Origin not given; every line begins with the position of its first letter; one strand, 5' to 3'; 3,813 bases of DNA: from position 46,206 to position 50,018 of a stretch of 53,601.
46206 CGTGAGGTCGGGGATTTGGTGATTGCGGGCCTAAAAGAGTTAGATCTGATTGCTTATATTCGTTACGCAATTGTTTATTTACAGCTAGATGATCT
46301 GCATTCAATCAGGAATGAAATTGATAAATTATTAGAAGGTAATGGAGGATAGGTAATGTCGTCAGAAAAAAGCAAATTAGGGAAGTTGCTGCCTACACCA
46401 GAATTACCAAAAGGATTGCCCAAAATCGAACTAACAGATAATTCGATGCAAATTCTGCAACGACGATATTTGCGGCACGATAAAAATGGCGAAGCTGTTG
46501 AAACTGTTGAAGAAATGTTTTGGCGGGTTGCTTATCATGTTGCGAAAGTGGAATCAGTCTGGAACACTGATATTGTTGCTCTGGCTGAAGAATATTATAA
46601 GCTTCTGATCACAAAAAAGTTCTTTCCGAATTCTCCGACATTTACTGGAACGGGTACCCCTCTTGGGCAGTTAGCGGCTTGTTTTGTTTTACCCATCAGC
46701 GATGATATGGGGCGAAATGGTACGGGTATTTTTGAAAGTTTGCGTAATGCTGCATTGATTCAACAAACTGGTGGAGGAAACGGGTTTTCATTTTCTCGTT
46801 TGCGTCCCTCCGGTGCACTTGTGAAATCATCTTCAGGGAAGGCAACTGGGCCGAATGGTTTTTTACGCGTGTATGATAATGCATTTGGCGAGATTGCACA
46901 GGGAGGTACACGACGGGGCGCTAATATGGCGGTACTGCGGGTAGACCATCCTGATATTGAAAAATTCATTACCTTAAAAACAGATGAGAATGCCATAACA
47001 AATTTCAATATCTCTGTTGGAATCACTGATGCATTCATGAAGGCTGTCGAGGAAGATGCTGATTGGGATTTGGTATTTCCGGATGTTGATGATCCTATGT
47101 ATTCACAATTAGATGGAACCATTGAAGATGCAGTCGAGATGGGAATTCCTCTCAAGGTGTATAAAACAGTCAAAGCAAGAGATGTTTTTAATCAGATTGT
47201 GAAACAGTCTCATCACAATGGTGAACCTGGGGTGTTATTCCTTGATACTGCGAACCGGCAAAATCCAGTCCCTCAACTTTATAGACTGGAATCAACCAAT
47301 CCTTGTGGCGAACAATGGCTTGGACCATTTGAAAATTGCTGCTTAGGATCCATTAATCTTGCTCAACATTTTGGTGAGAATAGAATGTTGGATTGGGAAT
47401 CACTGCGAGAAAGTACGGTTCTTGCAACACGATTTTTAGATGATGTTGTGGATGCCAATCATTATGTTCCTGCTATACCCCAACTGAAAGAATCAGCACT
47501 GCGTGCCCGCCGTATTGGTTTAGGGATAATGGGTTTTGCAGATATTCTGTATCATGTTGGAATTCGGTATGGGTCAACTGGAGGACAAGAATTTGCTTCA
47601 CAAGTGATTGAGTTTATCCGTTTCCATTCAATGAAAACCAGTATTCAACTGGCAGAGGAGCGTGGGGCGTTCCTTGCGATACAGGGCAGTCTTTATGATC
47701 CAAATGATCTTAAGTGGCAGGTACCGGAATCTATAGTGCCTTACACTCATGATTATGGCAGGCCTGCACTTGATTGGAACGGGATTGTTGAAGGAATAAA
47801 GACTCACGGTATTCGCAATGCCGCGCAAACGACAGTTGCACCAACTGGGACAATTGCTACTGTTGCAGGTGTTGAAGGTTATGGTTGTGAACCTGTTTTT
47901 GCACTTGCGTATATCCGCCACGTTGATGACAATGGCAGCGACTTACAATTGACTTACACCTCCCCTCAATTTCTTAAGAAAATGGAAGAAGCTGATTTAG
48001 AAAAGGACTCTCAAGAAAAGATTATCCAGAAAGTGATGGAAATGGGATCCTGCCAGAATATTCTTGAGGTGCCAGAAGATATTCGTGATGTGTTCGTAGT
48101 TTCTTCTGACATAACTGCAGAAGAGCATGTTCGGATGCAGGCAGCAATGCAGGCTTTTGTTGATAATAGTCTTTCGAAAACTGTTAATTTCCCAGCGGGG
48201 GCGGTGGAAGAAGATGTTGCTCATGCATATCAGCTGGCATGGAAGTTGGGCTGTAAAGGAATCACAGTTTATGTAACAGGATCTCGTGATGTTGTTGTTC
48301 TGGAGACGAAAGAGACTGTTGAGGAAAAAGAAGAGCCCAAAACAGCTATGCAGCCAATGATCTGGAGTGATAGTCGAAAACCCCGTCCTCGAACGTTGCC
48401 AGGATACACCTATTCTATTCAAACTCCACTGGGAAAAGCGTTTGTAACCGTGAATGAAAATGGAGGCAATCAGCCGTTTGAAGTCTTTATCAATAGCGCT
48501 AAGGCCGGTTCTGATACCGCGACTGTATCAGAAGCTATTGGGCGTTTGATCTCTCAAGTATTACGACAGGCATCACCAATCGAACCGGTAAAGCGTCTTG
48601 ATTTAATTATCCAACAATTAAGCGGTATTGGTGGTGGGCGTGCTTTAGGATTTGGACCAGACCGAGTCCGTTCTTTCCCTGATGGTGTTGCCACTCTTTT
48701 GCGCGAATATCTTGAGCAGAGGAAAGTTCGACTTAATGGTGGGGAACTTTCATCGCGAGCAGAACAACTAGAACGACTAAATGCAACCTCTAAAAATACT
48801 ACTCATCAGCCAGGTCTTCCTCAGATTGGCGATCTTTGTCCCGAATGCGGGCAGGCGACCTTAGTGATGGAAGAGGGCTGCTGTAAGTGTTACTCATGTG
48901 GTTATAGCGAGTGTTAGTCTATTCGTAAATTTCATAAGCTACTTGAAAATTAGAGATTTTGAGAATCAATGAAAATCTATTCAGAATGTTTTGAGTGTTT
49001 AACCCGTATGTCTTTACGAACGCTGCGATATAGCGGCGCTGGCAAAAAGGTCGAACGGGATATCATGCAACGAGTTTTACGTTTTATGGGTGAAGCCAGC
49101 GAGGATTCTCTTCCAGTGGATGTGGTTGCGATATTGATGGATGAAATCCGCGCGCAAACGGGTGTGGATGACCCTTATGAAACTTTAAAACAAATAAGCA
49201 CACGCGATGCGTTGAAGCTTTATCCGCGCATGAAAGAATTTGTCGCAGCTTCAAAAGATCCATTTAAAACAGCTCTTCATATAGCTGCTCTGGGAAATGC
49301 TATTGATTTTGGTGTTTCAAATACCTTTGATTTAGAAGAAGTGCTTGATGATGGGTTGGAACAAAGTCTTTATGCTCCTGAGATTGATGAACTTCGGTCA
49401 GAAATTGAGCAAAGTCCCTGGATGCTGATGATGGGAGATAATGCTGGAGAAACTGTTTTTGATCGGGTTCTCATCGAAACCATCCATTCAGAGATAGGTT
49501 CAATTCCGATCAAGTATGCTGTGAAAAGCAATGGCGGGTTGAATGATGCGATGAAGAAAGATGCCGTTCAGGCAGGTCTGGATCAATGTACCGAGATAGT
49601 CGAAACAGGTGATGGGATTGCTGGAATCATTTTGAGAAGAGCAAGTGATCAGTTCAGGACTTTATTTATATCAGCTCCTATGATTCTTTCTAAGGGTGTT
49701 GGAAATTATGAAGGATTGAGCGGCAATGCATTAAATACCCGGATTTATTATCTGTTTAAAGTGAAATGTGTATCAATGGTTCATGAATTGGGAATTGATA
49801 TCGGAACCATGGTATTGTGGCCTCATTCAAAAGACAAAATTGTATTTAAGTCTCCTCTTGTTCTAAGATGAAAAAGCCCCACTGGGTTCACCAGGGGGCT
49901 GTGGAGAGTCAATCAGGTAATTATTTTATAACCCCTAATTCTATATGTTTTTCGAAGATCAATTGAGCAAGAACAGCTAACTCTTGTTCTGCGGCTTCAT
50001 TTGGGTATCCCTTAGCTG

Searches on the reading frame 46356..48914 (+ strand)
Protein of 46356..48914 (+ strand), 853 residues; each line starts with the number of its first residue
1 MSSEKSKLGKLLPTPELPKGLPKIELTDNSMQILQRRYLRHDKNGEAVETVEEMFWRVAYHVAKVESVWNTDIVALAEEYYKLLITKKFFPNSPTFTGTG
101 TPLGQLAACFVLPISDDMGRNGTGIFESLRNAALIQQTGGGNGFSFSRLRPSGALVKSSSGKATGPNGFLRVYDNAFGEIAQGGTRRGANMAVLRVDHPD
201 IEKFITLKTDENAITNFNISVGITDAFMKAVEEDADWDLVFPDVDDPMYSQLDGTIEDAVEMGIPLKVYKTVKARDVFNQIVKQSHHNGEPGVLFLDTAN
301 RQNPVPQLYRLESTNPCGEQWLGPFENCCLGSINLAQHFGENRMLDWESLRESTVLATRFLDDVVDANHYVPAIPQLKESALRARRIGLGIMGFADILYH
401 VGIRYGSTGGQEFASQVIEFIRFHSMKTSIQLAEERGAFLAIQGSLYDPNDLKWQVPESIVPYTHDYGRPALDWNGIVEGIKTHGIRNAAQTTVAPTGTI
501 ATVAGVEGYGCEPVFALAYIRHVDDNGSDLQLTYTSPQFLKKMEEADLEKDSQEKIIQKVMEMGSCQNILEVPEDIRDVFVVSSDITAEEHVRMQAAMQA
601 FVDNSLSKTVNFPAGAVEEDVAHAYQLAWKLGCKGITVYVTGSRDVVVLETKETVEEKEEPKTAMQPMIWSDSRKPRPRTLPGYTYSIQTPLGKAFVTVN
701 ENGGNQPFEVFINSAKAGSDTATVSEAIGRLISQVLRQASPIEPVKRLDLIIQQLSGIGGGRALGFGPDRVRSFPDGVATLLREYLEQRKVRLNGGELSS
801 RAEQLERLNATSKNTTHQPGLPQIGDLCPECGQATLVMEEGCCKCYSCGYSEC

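Call 40: search_protein_families(library=pfam, proteins=[window:46356-48914:+], max_evalue=0.00001)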
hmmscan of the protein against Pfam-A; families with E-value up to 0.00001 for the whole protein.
window:46356-48914:+ (853 aa): 3 families
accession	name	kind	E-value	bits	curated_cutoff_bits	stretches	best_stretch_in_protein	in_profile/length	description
PF02867.20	Ribonuc_red_lgC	-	8.7e-131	437.5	23.9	1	107-639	1-523/523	Ribonucleotide reductase, barrel domain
PF00317.26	Ribonuc_red_lgN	-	6.1e-20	71.5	28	1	25-104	2-77/77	Ribonucleotide reductase, all-alpha domain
PF12637.14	TSCPD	-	2.4e-14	53.8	22.8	1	691-786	12-88/88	TSCPD domain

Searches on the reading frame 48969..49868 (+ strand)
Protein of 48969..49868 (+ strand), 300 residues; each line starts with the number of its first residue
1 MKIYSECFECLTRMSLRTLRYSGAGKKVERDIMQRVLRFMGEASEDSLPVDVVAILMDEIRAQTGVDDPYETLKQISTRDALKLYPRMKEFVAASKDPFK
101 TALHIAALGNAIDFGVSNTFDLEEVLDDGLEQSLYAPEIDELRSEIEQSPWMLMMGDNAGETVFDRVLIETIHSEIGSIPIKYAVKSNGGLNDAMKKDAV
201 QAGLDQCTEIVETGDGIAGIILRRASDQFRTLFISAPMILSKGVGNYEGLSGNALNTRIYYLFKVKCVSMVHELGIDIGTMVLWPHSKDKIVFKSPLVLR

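Call 40: search_protein_families(library=pfam, proteins=[window:48969-49868:+], max_evalue=0.00001)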
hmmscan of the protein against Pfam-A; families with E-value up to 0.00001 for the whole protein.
window:48969-49868:+ (300 aa): 1 family
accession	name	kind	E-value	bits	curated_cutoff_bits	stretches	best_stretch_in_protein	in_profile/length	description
PF01937.24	ARMT1-like_dom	-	3.1e-47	161.7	25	1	4-280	2-309/311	Damage-control phosphatase ARMT1-like domain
